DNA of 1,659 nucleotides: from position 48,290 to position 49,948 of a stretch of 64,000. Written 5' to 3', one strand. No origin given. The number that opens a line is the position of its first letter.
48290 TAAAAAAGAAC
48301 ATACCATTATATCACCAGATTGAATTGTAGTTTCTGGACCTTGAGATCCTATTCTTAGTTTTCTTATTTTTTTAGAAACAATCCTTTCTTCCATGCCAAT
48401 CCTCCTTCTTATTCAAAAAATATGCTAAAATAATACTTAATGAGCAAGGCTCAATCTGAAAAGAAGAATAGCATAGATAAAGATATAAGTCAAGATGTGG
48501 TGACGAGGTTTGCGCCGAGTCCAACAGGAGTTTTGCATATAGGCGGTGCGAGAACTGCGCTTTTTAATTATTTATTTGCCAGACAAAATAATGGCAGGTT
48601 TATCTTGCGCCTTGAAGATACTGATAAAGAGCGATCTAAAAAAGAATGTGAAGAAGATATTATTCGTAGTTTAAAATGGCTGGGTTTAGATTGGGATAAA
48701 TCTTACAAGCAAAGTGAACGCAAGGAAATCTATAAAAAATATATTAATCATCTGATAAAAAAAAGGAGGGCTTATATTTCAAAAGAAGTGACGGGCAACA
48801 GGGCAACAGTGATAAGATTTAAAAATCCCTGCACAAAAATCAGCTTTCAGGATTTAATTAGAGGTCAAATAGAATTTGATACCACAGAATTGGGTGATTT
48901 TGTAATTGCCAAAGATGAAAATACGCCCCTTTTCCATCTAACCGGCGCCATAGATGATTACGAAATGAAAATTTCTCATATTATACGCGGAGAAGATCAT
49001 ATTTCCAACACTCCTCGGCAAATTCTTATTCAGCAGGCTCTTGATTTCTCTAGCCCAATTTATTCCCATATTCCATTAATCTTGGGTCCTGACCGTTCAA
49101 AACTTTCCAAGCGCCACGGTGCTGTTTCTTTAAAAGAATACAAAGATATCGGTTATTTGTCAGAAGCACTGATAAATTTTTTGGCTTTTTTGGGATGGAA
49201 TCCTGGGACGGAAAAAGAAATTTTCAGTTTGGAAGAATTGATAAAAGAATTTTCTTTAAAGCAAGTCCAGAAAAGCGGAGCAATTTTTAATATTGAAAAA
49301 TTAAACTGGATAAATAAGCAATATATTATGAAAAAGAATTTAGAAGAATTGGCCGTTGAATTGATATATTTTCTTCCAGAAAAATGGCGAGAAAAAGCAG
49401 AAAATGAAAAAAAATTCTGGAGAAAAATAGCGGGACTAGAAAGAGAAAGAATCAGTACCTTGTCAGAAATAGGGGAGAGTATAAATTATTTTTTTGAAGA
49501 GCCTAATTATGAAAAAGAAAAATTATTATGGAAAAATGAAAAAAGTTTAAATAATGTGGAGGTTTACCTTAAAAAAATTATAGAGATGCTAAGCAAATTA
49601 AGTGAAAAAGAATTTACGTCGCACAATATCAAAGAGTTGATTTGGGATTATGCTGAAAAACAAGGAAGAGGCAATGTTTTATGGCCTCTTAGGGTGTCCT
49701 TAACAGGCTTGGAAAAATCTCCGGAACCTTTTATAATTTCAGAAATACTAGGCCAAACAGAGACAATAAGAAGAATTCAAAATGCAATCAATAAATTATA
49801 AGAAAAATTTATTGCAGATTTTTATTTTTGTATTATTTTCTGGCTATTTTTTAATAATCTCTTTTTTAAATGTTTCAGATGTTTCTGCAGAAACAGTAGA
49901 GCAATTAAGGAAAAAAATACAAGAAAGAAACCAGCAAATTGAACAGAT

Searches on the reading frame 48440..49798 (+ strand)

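Call 64: search_protein_families(library=pfam, proteins=[window:48440-49798:+], max_evalue=0.00001)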
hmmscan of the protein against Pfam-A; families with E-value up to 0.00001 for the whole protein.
window:48440-49798:+ (453 aa): 2 families
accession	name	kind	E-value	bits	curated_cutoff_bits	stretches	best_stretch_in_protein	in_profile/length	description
PF00749.27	tRNA-synt_1c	-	1.4e-89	300.6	23.4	2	119-290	140-314/314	tRNA synthetases class I (E and Q), catalytic domain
PF19269.4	Anticodon_2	-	5.3e-25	88.9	23.6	1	316-450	9-141/141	Anticodon binding domain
